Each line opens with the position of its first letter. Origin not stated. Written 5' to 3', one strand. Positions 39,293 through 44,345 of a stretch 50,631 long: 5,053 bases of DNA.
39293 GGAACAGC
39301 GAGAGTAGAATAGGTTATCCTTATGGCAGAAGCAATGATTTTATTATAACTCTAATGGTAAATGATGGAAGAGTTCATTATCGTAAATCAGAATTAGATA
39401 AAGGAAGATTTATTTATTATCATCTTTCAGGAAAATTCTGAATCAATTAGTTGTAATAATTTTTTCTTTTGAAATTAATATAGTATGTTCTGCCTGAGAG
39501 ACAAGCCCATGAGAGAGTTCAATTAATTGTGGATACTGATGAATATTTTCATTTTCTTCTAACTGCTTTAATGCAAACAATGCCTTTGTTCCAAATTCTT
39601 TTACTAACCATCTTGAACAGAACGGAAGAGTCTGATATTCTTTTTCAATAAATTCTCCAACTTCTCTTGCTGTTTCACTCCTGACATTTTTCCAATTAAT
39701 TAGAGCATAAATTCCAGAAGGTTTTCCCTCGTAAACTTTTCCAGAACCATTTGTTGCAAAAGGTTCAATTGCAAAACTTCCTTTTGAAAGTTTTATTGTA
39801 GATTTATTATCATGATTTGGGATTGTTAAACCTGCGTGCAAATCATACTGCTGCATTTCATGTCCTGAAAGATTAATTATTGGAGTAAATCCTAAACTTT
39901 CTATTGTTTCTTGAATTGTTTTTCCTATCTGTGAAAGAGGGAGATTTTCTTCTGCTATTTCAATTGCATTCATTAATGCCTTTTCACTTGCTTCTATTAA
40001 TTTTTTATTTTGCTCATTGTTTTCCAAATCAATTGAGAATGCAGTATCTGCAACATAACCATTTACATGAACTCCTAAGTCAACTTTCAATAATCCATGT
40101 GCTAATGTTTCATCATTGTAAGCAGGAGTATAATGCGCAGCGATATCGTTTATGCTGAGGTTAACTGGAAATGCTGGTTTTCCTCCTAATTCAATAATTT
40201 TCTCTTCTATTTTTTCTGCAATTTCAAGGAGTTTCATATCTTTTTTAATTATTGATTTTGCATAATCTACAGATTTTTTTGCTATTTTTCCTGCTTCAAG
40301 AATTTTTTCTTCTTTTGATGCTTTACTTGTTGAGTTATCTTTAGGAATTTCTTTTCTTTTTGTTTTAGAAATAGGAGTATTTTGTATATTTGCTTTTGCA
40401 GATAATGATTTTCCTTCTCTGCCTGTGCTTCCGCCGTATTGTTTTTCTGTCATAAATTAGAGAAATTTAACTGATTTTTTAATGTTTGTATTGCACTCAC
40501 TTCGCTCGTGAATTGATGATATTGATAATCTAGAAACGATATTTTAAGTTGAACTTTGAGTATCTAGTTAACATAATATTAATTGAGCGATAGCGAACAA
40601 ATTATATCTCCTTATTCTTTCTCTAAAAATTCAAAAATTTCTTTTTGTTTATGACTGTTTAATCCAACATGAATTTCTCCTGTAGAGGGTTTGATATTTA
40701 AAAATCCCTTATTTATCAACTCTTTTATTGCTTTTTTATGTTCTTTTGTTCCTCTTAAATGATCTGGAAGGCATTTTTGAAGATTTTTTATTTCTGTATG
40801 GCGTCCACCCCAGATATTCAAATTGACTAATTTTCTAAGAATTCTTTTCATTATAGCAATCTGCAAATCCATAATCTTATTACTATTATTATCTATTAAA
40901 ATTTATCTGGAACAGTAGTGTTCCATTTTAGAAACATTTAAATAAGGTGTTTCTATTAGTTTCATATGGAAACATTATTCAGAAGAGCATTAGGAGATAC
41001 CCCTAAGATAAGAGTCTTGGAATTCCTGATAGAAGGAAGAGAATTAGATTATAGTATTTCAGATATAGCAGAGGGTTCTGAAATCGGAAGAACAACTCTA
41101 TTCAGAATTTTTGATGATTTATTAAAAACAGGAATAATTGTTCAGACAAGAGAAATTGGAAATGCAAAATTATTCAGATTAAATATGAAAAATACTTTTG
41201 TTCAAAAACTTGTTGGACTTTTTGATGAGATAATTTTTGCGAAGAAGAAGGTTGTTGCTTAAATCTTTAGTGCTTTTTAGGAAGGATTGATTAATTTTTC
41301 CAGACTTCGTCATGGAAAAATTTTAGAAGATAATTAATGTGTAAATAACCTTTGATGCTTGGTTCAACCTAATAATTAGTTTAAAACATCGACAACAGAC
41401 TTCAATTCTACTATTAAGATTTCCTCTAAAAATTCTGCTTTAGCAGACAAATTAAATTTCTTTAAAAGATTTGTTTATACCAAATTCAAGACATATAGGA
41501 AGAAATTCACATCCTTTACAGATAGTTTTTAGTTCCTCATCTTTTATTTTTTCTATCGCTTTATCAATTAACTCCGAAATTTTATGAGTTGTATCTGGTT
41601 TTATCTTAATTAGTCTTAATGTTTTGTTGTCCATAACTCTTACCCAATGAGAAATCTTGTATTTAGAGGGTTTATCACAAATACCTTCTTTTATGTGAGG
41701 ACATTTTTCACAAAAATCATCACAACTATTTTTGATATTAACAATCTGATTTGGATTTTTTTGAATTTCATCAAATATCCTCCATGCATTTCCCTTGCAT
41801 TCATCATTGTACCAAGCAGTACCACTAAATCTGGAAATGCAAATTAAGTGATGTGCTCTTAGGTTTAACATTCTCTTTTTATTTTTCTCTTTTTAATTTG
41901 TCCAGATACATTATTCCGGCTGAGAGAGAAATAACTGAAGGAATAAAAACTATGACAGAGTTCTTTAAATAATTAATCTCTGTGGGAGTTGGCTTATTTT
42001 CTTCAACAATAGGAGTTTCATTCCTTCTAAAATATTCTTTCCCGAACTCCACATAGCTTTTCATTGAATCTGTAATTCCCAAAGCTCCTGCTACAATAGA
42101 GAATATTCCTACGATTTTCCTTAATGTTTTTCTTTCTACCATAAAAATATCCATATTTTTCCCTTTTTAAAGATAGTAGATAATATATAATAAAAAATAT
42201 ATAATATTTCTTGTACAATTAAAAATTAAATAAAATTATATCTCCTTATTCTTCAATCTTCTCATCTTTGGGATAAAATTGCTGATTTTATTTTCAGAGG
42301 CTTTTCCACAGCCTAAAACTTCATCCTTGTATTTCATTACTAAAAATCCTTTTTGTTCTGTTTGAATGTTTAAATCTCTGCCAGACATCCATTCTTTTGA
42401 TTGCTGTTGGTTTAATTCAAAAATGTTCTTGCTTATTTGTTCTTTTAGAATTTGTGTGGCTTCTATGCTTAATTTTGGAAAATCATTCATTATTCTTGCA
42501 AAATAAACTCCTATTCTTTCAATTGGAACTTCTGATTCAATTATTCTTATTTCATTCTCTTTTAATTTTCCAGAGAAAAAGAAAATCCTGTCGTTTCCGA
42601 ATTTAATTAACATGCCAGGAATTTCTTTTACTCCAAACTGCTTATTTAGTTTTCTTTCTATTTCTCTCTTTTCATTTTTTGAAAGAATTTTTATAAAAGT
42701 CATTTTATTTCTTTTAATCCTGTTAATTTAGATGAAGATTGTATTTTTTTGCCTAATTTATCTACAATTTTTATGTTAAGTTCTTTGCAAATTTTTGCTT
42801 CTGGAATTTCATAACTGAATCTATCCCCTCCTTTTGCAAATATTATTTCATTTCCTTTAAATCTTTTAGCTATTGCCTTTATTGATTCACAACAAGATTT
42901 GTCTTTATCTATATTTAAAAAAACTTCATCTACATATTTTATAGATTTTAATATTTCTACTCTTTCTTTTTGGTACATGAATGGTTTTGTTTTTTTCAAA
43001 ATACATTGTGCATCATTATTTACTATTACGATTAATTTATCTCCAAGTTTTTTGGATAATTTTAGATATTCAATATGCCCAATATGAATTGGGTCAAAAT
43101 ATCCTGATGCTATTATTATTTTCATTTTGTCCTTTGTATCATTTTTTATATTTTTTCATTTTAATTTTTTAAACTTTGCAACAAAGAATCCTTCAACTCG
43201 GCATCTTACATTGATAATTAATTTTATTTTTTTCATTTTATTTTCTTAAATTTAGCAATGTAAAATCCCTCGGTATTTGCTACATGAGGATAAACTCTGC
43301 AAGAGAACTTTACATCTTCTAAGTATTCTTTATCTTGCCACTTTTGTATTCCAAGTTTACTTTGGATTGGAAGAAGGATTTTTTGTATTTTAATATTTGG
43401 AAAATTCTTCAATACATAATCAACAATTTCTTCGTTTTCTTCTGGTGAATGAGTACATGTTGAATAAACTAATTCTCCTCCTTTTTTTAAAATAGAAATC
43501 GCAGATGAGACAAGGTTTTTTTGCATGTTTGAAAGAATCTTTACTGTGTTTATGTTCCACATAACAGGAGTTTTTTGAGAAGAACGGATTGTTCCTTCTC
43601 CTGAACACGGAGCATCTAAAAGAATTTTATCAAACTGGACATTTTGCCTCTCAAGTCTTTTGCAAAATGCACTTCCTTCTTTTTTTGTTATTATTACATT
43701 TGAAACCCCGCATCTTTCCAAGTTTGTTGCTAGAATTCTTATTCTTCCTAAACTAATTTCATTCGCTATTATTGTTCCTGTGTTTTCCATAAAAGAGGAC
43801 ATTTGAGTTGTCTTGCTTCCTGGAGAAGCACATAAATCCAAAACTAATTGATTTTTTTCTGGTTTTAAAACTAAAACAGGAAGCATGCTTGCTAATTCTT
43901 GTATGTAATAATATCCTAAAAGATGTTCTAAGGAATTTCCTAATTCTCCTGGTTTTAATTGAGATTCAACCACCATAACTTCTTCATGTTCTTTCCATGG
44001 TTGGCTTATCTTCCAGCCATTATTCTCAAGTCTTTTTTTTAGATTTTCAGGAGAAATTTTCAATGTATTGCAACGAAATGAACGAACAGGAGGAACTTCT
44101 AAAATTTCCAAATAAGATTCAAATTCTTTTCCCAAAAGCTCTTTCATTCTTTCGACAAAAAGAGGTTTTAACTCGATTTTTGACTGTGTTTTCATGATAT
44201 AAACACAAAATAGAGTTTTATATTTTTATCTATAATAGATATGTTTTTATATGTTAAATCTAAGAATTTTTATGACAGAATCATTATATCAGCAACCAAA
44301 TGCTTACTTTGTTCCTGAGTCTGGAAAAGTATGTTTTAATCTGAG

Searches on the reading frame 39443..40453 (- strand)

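Call 10: search_protein_families(library=pfam, proteins=[window:39443-40453:-])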
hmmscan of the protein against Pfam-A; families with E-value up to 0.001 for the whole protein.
window:39443-40453:- (336 aa): 1 family
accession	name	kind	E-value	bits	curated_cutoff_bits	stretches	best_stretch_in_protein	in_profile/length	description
PF00557.29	Peptidase_M24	-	2e-26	93.5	23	1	49-260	1-201/208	Metallopeptidase family M24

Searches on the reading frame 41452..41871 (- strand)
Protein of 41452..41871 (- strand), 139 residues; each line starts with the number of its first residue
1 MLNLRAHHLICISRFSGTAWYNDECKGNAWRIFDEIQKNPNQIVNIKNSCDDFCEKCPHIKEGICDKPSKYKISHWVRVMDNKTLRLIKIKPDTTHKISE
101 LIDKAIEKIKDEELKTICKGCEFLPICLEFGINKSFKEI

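Call 11: search_protein_families(library=pfam, proteins=[window:41452-41871:-])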
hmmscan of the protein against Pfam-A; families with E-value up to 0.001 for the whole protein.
window:41452-41871:- (139 aa): 1 family
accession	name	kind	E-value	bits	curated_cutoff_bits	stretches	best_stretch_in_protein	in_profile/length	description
PF06935.16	DUF1284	-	5.6e-16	59.2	25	1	21-127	2-102/102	Protein of unknown function (DUF1284)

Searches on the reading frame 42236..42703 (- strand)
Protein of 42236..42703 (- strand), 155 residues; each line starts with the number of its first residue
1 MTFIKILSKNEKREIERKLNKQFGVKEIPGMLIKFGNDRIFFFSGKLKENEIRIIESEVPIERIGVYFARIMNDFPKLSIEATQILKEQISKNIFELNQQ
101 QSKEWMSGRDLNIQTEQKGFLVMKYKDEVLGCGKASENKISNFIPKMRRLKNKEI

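Call 66: search_protein_families(library=pfam, proteins=[window:42236-42703:-], max_evalue=0.01)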
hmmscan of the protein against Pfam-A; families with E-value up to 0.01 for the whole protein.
window:42236-42703:- (155 aa): 1 family
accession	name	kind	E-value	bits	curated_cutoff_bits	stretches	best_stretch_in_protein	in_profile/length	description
PF13636.12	Methyltranf_PUA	-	5e-11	42.9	27.6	1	103-150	2-49/49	RNA-binding PUA-like domain of methyltransferase RsmF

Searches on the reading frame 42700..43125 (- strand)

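Call 66: search_protein_families(library=pfam, proteins=[window:42700-43125:-], max_evalue=0.01)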
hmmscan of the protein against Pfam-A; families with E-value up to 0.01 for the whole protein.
window:42700-43125:- (141 aa): 2 families
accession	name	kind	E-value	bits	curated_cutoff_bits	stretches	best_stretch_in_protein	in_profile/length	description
PF01467.32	CTP_transf_like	-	2.8e-15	57.1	21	1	6-104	2-92/133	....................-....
PF06574.18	FAD_syn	-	0.0086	16.3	27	1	3-69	8-81/158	FAD synthetase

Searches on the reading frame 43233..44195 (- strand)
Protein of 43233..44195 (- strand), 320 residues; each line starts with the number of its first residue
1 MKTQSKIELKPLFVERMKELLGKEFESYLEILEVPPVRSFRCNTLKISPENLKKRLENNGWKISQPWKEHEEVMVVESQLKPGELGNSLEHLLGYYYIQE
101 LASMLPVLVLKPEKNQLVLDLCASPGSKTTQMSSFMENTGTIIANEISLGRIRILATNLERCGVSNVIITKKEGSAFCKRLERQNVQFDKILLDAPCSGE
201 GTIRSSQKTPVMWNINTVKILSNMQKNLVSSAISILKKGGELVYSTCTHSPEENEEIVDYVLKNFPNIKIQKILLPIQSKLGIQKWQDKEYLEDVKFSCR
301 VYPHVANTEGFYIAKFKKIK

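Call 66: search_protein_families(library=pfam, proteins=[window:43233-44195:-], max_evalue=0.01)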
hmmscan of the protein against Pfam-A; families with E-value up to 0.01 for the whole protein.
window:43233-44195:- (320 aa): 6 families
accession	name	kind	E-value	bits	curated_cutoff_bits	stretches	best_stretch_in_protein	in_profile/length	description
PF01189.24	Methyltr_RsmB-F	-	3.1e-54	184.1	27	1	108-317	2-199/199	16S rRNA methyltransferase RsmB/F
PF17125.10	Methyltr_RsmF_N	-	1.5e-16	61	34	1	12-100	4-85/86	N-terminal domain of 16S rRNA methyltransferase RsmF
PF22458.1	RsmF-B_ferredox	-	2.4e-05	24.8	27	1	13-64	5-56/74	Methyltr_RsmF/B-like, ferredoxin-like domain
PF01728.25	FtsJ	-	3.6e-05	24.2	24.1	1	111-271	20-162/181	FtsJ-like methyltransferase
PF13847.12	Methyltransf_31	-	0.0032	17.6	27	1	113-255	2-127/145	Methyltransferase domain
PF09445.16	Methyltransf_15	-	0.0089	16.1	22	0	116-202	2-86/165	RNA cap guanine-N2 methyltransferase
